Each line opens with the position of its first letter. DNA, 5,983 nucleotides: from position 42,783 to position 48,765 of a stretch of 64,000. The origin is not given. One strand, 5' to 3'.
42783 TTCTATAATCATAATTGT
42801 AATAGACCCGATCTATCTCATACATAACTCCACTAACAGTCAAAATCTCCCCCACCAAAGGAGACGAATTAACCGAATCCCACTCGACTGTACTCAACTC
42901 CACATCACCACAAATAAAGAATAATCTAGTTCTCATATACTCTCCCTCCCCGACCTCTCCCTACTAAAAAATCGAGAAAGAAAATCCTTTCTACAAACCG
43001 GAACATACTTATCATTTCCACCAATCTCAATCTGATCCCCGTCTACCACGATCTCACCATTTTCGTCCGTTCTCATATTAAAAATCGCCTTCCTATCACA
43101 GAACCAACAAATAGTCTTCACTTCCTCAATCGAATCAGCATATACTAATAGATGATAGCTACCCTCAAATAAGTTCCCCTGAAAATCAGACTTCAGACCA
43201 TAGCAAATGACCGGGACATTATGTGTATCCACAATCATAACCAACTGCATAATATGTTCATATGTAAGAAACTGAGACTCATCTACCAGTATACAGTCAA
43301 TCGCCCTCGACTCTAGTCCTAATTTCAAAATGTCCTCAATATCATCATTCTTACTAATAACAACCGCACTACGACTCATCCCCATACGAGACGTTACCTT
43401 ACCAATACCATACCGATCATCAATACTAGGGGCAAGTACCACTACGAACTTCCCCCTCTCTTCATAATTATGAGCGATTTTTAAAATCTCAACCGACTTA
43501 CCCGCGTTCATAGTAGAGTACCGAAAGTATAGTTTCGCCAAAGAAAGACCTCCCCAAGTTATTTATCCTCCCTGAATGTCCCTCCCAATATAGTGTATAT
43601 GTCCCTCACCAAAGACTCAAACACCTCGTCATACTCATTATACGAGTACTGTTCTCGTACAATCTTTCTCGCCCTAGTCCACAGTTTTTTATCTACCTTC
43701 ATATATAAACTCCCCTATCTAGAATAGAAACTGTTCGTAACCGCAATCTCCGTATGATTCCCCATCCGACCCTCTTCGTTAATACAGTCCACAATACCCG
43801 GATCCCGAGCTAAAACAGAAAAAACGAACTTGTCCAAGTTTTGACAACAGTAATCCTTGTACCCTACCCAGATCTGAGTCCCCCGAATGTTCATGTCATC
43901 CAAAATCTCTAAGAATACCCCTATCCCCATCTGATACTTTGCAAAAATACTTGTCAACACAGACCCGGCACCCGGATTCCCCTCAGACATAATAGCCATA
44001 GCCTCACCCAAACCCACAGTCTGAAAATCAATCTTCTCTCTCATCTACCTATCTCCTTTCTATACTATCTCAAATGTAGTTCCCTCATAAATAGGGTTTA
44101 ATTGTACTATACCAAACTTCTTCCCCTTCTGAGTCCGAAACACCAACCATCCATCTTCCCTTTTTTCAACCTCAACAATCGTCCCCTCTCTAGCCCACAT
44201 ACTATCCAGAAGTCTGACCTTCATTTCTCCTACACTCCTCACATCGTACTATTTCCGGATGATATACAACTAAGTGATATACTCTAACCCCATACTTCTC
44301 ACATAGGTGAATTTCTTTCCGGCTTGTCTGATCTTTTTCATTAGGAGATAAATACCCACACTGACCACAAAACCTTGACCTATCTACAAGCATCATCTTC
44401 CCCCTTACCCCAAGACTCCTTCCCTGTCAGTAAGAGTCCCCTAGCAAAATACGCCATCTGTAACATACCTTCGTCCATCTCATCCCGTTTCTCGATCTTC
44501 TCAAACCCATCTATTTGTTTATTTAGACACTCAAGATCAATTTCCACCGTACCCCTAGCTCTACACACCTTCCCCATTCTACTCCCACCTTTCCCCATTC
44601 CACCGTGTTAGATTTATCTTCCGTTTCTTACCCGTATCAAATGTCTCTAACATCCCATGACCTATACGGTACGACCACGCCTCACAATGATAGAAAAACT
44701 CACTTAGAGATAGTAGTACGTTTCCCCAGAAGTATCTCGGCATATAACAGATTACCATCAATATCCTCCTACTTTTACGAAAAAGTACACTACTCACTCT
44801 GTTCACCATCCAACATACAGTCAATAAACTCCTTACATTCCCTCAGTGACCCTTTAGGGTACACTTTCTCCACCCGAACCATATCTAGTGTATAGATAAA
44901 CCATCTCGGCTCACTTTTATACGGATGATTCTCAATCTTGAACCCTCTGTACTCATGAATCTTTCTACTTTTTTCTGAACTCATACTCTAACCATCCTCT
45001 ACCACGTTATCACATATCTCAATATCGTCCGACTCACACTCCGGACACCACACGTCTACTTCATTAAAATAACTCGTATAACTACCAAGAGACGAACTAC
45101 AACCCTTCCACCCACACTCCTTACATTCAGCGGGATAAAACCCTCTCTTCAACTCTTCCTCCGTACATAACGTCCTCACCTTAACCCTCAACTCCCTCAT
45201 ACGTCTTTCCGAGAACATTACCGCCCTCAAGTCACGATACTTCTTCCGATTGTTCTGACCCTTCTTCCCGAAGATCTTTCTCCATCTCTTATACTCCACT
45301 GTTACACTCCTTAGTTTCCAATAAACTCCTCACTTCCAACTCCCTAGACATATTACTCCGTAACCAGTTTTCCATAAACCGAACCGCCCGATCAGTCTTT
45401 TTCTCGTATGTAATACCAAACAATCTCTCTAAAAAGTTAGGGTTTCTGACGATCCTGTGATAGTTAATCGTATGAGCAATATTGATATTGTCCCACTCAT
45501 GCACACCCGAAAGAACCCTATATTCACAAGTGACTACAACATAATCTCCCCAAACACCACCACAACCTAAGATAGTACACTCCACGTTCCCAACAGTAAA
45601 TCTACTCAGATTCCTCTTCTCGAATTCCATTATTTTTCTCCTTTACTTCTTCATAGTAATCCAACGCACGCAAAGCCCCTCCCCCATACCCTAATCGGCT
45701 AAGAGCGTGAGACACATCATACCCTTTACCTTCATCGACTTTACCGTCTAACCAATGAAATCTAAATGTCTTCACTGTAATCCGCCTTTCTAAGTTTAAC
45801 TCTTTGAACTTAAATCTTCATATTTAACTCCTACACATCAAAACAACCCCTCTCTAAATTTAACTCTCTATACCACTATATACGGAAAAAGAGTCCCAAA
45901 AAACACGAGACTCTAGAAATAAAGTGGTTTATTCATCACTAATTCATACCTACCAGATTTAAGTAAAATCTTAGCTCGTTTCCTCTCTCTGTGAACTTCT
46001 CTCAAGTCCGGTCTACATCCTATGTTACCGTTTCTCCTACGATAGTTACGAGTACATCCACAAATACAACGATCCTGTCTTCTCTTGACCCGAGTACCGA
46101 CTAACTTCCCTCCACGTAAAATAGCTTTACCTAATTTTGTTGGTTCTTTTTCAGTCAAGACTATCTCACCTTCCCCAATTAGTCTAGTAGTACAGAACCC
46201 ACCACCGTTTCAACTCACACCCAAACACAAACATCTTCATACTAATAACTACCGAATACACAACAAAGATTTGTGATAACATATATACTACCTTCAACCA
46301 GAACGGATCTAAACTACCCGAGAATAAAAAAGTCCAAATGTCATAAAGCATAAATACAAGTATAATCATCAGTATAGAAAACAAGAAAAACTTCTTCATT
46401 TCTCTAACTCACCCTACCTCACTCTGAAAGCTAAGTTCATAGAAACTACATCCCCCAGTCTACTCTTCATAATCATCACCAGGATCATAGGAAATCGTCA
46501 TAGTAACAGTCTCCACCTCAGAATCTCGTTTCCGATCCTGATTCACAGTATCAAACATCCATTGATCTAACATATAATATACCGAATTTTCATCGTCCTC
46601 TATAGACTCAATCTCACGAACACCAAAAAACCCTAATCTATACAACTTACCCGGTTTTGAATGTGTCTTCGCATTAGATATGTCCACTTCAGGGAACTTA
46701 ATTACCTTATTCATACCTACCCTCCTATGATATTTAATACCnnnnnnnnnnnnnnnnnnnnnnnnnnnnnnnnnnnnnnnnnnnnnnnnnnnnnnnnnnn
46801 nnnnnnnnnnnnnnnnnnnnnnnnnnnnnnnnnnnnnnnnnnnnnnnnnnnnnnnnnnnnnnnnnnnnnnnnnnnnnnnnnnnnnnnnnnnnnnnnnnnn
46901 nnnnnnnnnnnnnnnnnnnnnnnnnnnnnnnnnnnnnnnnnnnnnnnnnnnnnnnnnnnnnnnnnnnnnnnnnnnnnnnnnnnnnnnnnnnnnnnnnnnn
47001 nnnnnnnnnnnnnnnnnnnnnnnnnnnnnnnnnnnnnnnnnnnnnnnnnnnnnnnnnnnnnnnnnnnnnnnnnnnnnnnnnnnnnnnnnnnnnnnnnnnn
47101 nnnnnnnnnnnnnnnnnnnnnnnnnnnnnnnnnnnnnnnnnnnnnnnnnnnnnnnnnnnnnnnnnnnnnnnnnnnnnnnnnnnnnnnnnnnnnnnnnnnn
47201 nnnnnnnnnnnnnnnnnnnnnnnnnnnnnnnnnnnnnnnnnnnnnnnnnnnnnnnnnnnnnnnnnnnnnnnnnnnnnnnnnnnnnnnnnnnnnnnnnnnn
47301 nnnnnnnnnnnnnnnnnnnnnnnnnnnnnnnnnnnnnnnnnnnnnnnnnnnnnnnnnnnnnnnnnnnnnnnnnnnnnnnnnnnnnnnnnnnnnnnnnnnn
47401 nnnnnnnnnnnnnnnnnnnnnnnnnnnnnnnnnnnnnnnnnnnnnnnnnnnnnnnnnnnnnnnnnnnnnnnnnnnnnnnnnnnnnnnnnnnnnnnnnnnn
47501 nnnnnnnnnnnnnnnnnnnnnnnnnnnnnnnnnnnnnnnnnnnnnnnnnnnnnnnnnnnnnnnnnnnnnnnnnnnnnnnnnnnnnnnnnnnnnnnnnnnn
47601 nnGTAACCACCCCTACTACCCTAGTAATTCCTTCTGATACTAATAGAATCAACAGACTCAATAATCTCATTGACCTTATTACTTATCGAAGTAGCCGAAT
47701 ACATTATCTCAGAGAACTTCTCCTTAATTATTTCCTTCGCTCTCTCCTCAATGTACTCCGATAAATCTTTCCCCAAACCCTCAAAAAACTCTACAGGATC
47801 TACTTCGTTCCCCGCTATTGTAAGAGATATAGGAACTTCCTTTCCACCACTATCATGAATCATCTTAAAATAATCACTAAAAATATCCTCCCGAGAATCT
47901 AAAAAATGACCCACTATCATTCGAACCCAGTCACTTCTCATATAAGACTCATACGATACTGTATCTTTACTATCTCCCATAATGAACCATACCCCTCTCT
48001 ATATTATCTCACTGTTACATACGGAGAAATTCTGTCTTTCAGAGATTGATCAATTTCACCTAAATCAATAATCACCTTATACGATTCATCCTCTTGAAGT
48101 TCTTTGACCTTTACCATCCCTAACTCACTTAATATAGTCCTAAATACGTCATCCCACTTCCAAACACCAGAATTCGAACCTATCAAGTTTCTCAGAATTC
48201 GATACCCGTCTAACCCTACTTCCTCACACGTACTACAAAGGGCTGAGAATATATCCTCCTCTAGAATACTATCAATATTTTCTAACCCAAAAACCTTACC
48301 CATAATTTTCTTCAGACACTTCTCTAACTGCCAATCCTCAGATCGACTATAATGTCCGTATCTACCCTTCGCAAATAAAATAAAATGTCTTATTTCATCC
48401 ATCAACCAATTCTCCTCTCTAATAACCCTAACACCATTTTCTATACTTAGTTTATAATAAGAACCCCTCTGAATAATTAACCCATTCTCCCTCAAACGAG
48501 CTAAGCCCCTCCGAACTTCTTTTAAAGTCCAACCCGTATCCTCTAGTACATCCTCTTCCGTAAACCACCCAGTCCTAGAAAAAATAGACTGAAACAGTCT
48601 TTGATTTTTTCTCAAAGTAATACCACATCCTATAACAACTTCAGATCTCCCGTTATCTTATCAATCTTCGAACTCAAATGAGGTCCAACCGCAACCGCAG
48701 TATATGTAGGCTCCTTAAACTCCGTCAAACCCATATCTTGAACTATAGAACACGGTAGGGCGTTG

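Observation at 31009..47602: Nucleotide/base metabolism with unusual members (PLP ACC-deaminase-fold enzyme, spermidine-synthase-like protein, NDT-like, HD nucleotidase, tdk, dut): possible DNA hypermodification or salvage pathway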

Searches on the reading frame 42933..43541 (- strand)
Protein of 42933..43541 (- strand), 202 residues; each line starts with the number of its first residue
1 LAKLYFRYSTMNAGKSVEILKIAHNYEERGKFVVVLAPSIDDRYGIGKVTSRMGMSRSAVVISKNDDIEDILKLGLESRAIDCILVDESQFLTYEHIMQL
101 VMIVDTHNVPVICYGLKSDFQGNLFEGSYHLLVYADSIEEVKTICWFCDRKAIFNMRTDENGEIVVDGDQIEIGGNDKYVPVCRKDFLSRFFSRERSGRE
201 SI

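Call 5: search_protein_families(library=pfam, proteins=[window:42933-43541:-], max_evalue=0.1)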
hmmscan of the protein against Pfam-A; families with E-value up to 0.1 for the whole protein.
window:42933-43541:- (202 aa): 4 families
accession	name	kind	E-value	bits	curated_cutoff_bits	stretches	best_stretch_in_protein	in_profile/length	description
PF00265.24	TK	-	1.1e-49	169.1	20.6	1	3-186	2-175/176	Thymidine kinase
PF13401.12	AAA_22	-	0.0012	19.6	27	1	14-116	17-123/130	AAA domain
PF13604.12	AAA_30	-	0.0073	16.5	27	1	13-115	29-123/191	AAA domain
PF00571.33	CBS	-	0.0099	16.6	24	1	55-89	5-39/57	CBS domain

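Call 6: search_protein_families(library=phrogs, proteins=[window:42933-43541:-], max_evalue=0.01)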
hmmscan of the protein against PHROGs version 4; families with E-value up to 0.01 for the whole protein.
window:42933-43541:- (202 aa): 2 families
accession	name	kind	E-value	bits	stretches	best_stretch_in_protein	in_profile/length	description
phrog_592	-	other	3.9e-71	239.8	1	1-188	1-186/193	thymidine kinase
phrog_35515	-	other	1.9e-27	96.4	1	98-187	2-96/104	thymidine kinase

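Call 33: search_protein_families(library=ncbifam, proteins=[window:42933-43541:-], max_evalue=0.01)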
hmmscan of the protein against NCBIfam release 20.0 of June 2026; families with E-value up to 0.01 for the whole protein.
window:42933-43541:- (202 aa): 5 families
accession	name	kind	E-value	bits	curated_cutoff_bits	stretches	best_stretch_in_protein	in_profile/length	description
NF003300.0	PRK04296.1-5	equivalog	1.8e-76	256.3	195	1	1-189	1-189/194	thymidine kinase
NF003299.0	PRK04296.1-4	equivalog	2.5e-75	252.5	284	1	1-188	1-185/191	thymidine kinase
NF003298.0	PRK04296.1-3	equivalog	2.4e-62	210.2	375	1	1-187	1-186/205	thymidine kinase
NF003297.0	PRK04296.1-2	equivalog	1.5e-40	139.1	252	1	1-193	1-199/216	thymidine kinase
NF003296.0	PRK04296.1-1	equivalog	1.4e-33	116.6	183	1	10-188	16-188/195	thymidine kinase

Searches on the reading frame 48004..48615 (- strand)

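Call 11: search_protein_families(library=pfam, proteins=[window:48004-48615:-], max_evalue=0.01)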
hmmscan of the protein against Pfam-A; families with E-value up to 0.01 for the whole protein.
window:48004-48615:- (203 aa): 1 family
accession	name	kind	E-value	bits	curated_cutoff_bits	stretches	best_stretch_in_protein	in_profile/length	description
PF02002.24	TFIIE_alpha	-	0.00047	20.4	22.9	1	12-48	22-58/105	TFIIE alpha subunit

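Call 33: search_protein_families(library=ncbifam, proteins=[window:48004-48615:-], max_evalue=0.01)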
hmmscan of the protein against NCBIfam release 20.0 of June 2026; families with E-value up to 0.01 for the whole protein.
window:48004-48615:- (203 aa): 0 families
